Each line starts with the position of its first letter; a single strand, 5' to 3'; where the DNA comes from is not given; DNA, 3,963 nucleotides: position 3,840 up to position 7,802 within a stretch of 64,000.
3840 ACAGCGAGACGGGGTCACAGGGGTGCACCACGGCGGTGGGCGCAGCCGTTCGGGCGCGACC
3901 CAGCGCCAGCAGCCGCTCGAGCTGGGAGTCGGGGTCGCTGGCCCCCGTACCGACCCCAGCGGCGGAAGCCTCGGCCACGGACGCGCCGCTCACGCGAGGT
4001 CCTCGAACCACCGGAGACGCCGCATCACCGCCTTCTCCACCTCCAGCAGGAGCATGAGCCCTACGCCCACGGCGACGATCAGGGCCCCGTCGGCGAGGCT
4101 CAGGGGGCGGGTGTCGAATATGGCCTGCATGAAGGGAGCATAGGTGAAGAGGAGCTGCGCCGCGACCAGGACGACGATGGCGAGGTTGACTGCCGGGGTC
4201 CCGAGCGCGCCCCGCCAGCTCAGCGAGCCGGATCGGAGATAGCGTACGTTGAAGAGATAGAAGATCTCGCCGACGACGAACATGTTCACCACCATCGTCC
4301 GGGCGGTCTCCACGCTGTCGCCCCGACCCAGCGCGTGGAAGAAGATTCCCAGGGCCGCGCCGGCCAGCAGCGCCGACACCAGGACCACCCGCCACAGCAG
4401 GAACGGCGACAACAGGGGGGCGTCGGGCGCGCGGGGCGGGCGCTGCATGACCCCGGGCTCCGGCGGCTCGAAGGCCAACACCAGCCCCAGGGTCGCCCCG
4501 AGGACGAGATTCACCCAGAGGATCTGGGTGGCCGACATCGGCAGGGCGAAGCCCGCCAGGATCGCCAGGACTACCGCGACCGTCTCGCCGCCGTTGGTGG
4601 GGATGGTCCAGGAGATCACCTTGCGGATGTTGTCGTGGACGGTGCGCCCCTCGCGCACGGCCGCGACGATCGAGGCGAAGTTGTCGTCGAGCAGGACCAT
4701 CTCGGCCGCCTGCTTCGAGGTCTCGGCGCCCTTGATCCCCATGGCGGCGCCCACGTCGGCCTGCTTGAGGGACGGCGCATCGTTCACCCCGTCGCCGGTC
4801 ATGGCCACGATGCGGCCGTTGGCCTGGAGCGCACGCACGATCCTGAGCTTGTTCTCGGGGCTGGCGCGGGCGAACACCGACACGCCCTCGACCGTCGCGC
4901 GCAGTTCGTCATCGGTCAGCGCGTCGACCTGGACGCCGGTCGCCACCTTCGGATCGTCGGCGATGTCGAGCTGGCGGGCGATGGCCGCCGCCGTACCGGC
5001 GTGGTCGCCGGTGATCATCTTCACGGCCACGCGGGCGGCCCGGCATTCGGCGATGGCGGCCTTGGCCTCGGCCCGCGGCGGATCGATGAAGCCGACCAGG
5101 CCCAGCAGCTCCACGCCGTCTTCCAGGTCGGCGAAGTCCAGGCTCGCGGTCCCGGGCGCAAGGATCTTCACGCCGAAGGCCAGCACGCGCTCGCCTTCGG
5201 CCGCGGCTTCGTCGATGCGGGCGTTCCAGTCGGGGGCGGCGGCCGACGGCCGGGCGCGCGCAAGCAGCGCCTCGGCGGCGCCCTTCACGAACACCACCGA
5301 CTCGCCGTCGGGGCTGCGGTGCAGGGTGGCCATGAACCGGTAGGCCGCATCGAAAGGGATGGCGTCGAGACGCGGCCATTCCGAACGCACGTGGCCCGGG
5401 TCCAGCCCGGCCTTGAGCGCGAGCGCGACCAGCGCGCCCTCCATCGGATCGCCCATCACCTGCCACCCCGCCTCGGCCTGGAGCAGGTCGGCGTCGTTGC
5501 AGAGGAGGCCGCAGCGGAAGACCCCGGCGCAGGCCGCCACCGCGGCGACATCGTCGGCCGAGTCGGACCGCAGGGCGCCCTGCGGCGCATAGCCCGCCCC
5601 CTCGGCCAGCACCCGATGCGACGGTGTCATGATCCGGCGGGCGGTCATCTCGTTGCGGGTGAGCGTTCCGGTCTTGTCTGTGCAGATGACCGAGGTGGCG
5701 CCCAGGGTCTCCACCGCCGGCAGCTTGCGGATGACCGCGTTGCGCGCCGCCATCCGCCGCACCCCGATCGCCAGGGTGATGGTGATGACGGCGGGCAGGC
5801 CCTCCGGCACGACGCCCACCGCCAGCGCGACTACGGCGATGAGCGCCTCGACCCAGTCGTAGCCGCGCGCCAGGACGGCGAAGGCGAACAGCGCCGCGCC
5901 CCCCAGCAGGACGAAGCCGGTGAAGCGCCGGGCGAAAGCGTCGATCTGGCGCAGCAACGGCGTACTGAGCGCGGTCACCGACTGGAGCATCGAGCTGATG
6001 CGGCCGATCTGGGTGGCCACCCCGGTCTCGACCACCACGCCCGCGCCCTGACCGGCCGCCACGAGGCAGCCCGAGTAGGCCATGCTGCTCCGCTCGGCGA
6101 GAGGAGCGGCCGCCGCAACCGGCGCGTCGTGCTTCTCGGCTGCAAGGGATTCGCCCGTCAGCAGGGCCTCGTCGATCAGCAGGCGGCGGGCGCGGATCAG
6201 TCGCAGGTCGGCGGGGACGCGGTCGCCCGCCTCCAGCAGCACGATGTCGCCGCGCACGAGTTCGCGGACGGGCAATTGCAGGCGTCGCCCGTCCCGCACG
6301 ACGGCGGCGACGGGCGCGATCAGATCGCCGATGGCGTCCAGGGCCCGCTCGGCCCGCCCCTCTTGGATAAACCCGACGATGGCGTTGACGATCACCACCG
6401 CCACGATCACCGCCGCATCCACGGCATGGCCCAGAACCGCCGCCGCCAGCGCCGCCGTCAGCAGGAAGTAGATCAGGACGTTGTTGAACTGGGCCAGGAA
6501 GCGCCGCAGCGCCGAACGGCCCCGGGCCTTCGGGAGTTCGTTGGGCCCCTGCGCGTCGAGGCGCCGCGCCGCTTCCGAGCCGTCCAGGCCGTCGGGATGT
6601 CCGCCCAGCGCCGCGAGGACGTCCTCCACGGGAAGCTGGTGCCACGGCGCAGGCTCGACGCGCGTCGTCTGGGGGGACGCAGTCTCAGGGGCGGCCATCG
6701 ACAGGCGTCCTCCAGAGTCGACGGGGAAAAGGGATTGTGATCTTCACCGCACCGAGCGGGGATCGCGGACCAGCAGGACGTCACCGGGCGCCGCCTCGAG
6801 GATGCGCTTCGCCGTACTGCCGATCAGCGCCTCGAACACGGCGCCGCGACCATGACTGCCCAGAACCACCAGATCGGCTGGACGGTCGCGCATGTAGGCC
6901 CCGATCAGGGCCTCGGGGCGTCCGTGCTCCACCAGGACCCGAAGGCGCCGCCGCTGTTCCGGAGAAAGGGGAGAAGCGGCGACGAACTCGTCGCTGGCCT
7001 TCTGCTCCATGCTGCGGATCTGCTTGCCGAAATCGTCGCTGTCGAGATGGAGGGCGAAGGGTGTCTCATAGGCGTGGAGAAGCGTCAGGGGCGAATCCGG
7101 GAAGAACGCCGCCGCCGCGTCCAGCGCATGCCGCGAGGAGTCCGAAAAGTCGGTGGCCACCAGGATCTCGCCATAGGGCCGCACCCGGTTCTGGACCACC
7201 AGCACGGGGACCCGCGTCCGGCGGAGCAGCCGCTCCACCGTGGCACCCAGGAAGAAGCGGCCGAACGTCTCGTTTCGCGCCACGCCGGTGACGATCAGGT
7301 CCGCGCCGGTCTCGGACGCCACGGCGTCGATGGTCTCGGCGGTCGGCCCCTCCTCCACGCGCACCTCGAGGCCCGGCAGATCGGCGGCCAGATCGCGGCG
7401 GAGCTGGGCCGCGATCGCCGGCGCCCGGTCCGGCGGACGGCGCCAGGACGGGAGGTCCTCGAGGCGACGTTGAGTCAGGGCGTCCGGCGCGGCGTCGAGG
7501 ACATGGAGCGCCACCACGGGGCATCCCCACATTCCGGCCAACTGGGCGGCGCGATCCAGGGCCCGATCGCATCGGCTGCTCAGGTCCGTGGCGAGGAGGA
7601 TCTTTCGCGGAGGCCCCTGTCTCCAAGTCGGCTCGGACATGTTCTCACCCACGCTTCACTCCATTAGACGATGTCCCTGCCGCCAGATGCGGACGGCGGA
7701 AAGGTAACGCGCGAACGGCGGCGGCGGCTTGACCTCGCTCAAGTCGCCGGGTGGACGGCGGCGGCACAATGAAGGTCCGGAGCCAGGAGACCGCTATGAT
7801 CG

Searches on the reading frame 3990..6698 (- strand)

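Call 94: search_protein_families(library=pfam, proteins=[window:3990-6698:-], max_evalue=0.00001)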
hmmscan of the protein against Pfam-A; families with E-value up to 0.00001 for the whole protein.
window:3990-6698:- (902 aa): 5 families
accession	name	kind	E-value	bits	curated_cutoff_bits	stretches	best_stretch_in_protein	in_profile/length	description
PF00122.25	E1-E2_ATPase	-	5.7e-45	153.5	28.1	1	126-318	2-180/181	E1-E2 ATPase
PF00689.26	Cation_ATPase_C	-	8.7e-44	149.8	27.3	1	719-890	2-174/175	Cation transporting ATPase, C-terminus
PF13246.12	Cation_ATPase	-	6.2e-19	68.2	21.7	1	399-482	2-88/91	Cation transport ATPase (P-type)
PF00690.31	Cation_ATPase_N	-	4.2e-18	65.2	20.4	1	19-84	1-67/69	Cation transporter/ATPase, N-terminus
PF00702.32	Hydrolase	-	4.6e-17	63.5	26.4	1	337-648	3-191/191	haloacid dehalogenase-like hydrolase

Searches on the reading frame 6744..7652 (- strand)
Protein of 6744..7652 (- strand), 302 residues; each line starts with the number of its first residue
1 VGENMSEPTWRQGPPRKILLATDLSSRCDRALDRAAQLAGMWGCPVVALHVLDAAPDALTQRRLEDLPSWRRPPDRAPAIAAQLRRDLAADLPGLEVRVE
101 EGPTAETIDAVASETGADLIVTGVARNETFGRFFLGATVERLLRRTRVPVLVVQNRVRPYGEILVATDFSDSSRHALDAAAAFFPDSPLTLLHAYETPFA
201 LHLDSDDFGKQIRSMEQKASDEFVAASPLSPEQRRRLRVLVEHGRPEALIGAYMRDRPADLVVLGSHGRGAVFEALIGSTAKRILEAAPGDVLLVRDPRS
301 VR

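Call 94: search_protein_families(library=pfam, proteins=[window:6744-7652:-], max_evalue=0.00001)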
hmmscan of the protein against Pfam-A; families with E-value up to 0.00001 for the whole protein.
window:6744-7652:- (302 aa): 1 family
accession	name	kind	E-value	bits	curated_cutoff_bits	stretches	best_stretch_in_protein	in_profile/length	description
PF00582.32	Usp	-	1.8e-52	178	24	2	16-153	3-140/141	Universal stress protein family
